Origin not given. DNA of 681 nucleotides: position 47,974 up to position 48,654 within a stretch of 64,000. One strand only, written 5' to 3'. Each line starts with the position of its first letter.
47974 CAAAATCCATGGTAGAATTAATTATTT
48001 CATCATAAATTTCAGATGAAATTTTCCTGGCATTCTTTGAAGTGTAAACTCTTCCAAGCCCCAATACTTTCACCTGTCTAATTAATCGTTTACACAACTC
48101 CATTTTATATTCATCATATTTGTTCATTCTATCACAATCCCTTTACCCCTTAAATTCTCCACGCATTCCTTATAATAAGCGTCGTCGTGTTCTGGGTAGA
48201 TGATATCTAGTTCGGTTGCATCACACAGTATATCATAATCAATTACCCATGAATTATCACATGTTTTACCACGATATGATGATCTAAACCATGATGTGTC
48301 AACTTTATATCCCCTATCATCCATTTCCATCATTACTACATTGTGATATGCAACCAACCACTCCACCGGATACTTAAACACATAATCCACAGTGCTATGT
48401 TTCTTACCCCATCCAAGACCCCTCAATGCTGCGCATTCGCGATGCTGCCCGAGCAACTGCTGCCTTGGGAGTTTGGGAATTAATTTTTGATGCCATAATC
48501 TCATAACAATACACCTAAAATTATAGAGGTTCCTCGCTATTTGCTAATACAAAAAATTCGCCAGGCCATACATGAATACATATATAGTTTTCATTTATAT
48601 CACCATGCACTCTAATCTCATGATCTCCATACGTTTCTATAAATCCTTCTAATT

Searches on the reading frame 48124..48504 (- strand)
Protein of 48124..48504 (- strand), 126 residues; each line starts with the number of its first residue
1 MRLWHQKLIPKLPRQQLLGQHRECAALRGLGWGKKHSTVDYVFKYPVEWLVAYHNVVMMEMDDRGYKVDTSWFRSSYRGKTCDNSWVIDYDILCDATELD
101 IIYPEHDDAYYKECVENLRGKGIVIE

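Call 30: search_protein_families(library=pfam, proteins=[window:48124-48504:-], max_evalue=0.01)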
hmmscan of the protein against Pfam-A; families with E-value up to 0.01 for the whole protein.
window:48124-48504:- (126 aa): 1 family
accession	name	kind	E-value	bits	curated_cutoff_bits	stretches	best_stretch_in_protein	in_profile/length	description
PF03013.19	Pyr_excise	-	1.1e-23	83.8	23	1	1-72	1-79/81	Pyrimidine dimer DNA glycosylase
